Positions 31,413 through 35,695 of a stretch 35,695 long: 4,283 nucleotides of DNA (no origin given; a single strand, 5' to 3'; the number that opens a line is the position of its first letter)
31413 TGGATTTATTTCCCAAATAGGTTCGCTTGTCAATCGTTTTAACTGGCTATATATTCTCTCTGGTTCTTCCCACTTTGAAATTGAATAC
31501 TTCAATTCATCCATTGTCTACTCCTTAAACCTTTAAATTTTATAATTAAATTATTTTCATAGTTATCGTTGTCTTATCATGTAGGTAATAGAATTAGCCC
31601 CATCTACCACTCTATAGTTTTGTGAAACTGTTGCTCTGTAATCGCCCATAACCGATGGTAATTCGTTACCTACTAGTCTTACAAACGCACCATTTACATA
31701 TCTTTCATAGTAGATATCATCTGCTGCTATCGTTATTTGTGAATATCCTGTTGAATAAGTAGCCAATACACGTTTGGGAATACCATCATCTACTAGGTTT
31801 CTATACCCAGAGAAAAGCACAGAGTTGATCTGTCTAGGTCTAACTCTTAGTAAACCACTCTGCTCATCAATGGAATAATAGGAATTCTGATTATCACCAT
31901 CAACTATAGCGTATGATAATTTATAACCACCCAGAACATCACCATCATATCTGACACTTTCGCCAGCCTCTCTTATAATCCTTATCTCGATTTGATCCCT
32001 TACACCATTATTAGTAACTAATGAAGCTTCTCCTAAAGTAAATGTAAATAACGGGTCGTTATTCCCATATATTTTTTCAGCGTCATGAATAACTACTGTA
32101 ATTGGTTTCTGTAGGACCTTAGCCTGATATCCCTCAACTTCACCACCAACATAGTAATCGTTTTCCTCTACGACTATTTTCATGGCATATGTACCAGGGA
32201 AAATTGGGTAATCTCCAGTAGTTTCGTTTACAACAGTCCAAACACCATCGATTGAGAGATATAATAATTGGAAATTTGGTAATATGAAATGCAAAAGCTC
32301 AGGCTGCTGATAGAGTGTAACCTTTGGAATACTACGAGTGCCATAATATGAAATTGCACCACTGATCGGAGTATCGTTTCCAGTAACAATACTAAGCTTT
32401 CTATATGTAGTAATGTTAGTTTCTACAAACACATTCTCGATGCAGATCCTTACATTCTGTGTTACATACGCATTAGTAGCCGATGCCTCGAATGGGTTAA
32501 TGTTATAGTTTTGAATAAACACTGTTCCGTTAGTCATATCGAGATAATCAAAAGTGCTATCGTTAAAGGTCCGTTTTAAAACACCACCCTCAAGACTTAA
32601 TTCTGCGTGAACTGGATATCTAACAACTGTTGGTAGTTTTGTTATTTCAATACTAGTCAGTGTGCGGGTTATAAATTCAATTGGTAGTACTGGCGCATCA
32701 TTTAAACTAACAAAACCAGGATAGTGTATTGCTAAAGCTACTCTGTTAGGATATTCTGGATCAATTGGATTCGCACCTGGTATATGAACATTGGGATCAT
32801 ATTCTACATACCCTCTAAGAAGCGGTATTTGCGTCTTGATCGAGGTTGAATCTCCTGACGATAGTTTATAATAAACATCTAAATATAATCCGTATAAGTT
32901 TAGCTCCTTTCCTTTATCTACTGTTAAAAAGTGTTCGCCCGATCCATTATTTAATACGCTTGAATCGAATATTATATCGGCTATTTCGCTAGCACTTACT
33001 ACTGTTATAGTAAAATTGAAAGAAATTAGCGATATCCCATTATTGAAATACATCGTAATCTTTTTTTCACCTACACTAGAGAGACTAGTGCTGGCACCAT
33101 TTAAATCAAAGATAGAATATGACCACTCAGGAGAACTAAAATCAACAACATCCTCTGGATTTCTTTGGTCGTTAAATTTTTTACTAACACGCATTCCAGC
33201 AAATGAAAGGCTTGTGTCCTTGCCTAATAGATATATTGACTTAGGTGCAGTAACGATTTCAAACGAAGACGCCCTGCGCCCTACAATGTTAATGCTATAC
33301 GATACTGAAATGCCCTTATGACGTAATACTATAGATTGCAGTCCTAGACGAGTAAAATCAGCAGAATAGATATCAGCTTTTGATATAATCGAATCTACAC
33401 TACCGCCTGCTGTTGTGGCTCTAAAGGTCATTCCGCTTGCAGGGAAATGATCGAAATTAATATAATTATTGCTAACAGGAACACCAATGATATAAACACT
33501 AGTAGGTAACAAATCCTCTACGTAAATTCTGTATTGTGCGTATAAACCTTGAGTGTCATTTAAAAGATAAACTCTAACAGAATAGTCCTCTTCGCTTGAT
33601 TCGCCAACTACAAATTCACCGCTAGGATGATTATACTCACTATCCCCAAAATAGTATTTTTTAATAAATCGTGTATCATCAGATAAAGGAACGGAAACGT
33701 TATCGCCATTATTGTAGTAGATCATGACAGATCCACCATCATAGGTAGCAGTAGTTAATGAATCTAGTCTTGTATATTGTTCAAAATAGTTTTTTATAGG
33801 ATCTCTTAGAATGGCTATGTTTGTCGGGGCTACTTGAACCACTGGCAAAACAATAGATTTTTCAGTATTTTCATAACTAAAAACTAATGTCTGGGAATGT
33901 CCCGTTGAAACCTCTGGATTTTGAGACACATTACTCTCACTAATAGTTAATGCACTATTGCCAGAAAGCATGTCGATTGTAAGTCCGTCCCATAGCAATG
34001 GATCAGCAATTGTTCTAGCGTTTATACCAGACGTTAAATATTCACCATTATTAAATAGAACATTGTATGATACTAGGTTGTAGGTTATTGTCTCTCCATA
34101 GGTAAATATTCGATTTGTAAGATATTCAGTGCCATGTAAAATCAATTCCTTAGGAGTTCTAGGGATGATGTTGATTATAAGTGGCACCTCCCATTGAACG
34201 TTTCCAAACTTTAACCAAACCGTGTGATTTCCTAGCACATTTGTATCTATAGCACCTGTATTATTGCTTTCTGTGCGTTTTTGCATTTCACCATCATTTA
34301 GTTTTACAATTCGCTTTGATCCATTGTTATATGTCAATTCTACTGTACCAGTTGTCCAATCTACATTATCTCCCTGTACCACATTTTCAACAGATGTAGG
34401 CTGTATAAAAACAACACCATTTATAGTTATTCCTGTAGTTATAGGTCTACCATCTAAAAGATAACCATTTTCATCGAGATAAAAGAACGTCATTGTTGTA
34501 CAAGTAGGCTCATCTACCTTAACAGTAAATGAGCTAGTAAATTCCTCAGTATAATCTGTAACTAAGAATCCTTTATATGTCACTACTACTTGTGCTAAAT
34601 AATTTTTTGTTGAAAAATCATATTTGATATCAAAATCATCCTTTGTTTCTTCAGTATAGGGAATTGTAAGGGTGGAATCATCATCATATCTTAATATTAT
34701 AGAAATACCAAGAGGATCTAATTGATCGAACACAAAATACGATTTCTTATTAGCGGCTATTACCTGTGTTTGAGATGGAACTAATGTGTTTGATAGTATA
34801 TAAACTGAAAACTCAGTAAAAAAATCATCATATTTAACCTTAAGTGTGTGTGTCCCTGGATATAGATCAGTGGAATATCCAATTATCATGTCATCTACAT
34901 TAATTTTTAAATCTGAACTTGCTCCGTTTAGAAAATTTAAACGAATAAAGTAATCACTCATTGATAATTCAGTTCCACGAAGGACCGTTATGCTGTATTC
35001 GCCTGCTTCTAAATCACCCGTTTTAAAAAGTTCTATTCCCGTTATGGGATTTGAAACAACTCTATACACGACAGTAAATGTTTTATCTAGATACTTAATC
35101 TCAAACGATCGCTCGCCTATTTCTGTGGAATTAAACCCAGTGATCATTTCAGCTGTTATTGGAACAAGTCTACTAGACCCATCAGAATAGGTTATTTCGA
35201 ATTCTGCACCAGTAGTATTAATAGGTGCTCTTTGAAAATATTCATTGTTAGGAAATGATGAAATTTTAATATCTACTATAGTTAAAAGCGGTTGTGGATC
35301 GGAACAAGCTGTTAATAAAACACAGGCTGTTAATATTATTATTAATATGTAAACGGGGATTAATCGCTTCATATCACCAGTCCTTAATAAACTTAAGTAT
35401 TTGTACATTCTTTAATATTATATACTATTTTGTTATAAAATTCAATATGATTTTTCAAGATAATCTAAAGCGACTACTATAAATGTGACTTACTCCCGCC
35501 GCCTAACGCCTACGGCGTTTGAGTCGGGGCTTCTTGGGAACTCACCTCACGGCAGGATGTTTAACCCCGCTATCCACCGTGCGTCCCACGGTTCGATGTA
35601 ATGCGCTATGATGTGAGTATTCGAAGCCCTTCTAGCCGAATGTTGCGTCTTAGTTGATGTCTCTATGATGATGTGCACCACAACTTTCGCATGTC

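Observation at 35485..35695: Frameshifted tnpB 3' end plus a 60%-GC omega-RNA-like tail aimed at the promoter of a giant lipoprotein gene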

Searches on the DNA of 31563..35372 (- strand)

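Call 78: search_with_rna_model(model_id=R2, sources=[L155, L156, L001], max_evalue=1, filters=off)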
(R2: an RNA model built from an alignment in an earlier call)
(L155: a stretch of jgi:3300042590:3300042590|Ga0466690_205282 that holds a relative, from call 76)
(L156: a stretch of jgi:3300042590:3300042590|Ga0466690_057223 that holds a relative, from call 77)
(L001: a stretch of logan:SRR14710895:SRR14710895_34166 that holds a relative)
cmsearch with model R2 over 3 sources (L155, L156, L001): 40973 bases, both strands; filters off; matches with E-value up to 1: 2.
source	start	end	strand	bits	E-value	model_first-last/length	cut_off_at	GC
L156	7846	7935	+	15.6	0.021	1-95/95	no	0.29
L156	9137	9168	-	9.4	0.89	30-61/95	no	0.28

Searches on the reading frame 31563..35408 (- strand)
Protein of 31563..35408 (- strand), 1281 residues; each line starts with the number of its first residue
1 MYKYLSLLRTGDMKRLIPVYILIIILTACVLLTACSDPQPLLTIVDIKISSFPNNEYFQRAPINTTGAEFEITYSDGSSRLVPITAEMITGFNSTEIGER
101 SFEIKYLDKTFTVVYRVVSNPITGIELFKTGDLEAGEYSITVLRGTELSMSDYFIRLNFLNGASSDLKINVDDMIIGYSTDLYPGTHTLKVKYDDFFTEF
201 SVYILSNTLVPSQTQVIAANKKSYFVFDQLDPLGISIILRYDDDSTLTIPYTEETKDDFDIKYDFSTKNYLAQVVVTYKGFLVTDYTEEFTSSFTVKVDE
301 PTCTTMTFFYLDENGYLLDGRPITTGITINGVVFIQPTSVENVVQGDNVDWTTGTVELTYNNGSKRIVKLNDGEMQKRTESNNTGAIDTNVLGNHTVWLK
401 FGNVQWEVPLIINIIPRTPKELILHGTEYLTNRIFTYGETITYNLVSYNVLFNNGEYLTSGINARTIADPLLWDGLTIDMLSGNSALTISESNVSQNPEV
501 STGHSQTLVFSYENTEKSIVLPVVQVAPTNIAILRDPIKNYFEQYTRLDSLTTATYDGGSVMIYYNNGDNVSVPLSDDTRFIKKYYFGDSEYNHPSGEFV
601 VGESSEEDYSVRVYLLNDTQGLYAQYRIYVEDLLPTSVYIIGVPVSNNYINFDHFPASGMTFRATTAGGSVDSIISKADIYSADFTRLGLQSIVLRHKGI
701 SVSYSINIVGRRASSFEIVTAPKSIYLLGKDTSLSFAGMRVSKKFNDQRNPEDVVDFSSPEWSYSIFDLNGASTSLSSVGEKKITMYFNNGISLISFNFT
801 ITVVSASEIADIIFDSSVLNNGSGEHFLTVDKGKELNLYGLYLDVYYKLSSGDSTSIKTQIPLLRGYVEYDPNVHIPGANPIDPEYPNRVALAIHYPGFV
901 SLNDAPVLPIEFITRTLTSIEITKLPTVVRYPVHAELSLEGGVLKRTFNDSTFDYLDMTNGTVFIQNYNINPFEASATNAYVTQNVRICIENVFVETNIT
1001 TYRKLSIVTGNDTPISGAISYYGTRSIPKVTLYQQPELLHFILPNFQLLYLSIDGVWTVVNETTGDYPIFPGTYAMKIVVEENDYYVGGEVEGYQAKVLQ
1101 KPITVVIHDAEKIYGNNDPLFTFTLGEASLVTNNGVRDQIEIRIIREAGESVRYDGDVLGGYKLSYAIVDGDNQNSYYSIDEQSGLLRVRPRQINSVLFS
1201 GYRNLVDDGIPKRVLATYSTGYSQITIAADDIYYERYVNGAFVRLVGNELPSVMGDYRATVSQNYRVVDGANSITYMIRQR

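Call 7: find_encoding_contigs(protein=window:31563-35408:-, flank=10000, max_places=10)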
Protein window:31563-35408:- (1281 aa): no gene with exactly this product is on record in the collection.

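Call 8: find_encoding_contigs(protein=window:31563-35372:-, flank=10000, max_places=10)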
Protein window:31563-35372:- (1269 aa): no gene with exactly this product is on record in the collection.

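Call 12: search_protein_families(library=pfam, proteins=[window:31563-35372:-], max_evalue=1)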
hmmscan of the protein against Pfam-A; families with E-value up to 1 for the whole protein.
window:31563-35372:- (1269 aa): 4 families
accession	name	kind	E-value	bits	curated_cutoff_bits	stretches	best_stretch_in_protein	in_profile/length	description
PF07523.18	Big_3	-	1.4e-05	25.7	21.2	1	51-100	14-63/68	Bacterial Ig-like domain (group 3)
PF18676.6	MBG_2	-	6.5e-05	23.9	25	1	1091-1175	1-71/72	MBG domain (YGX type)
PF08428.16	Rib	-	0.22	12.6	27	0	331-357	43-69/76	Rib domain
PF03642.18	MAP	-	0.26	12.1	24.3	0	345-366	59-80/88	MAP domain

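Call 75: find_homologous_proteins(query=window:31563-35372:-, max_evalue=1e-20)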
Query window:31563-35372:- (1269 aa): 5 proteins with E <= 1e-20 among 8000 candidates.
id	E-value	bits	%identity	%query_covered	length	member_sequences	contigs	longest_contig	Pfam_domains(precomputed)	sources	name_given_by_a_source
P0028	0.0e+0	2837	100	100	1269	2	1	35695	PF07523.19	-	-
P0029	2.0e-278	945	40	100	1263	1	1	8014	PF07523.19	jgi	jgi:hypothetical protein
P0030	3.4e-252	858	39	98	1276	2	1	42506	PF07523.19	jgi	jgi:hypothetical protein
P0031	3.1e-246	838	40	96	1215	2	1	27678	-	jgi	jgi:hypothetical protein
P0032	1.7e-28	117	25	17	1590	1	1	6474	PF07523.19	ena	-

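Call 76: find_encoding_contigs(protein=P0030, flank=6000, max_places=3)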
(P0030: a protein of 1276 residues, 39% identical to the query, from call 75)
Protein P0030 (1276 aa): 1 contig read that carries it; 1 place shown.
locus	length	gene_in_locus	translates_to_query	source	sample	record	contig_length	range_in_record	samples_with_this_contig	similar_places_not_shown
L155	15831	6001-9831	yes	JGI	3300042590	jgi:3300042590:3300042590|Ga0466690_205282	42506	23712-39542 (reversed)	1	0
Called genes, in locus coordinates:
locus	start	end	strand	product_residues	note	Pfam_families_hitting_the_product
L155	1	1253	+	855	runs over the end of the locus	PF09479:Flg_new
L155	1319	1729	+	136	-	-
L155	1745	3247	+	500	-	-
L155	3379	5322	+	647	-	-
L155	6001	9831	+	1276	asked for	PF07523:Big_3 (faint)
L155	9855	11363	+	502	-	PF00202:Aminotran_3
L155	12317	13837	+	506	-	PF00370:FGGY_N, PF02782:FGGY_C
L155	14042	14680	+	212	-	PF00596:Aldolase_II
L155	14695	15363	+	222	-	PF00596:Aldolase_II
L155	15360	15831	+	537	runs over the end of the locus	PF13347:MFS_2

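Call 77: find_encoding_contigs(protein=P0031, flank=6000, max_places=3)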
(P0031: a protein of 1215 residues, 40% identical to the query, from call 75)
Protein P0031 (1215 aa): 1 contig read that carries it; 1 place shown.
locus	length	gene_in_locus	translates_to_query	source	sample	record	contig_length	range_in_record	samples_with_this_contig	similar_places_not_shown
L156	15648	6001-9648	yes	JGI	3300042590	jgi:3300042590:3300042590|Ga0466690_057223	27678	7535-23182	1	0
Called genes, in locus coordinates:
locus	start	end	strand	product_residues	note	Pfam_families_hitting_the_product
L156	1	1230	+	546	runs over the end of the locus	-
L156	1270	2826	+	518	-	-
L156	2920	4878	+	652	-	PF09823:DUF2357 (weak)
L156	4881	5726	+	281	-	-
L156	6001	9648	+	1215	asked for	-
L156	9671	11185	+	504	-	PF00202:Aminotran_3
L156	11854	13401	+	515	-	PF00370:FGGY_N, PF02782:FGGY_C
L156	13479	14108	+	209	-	PF00596:Aldolase_II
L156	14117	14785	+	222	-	PF00596:Aldolase_II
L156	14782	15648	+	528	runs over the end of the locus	PF13347:MFS_2, PF07690:MFS_1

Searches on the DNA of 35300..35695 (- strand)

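Call 5: search_rna_families(source=window, start=35300, end=35695, threshold=evalue, max_evalue=10, show_alignments=3)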
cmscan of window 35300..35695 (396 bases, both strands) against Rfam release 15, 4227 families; matches with E-value up to 10: 2.
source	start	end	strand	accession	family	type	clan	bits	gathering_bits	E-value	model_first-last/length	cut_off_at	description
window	35301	35378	+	RF01171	snoR4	Gene; snRNA; snoRNA; CD-box;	-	17.2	60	8.3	1-80/80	no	Small nucleolar RNA snoR4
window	35492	35608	-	RF00379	c-di-AMP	Cis-reg; riboswitch;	-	10.4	38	8.4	1-134/134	no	c-di-AMP riboswitch aptamer (ydaO/yuaA leader)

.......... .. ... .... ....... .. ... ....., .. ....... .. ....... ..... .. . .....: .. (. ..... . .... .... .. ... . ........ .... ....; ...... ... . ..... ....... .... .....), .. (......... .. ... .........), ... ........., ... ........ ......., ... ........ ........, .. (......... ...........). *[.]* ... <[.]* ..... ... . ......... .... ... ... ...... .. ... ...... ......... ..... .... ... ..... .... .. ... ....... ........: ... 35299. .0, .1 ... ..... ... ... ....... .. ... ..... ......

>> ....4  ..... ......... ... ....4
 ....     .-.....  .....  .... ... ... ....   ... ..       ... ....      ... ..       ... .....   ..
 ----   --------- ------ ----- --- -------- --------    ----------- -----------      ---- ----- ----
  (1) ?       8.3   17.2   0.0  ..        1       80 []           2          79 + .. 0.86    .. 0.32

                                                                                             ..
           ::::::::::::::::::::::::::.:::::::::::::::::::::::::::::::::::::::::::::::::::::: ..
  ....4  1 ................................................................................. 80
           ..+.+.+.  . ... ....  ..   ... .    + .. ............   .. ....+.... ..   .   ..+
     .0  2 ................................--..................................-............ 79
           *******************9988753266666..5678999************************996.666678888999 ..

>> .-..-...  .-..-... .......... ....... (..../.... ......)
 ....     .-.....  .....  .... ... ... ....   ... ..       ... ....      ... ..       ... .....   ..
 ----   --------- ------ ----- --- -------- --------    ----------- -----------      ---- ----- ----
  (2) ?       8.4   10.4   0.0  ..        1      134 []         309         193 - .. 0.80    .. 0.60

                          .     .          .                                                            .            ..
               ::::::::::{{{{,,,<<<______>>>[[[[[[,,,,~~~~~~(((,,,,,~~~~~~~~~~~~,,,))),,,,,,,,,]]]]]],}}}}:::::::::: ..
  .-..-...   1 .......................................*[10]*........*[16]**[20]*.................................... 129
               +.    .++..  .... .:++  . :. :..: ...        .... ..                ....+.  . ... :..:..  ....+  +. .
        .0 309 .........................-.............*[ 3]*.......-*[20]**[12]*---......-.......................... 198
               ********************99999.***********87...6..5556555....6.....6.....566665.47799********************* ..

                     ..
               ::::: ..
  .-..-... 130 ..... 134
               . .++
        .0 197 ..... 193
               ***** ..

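Call 15: search_dna_similar(query=window:35440-35695:-, collection=plasmids, mode=distant, max_evalue=0.01)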
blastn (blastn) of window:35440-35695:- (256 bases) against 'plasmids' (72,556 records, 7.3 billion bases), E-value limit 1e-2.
No match.

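Call 16: search_dna_similar(query=window:35440-35695:-, collection=phages, mode=distant, max_evalue=0.01)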
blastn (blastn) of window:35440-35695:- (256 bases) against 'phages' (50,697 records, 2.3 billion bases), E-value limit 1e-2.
No match.

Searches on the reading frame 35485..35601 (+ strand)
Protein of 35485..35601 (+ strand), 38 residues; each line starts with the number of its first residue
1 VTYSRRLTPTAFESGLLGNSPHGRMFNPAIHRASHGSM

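Call 56: find_encoding_contigs(protein=window:35485-35601:+, flank=10000, max_places=10)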
Protein window:35485-35601:+ (38 aa): no gene with exactly this product is on record in the collection.

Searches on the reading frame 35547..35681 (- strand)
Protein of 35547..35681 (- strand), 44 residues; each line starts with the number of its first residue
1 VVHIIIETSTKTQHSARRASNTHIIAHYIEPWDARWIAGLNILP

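Call 55: find_encoding_contigs(protein=window:35547-35681:-, flank=10000, max_places=10)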
Protein window:35547-35681:- (44 aa): no gene with exactly this product is on record in the collection.
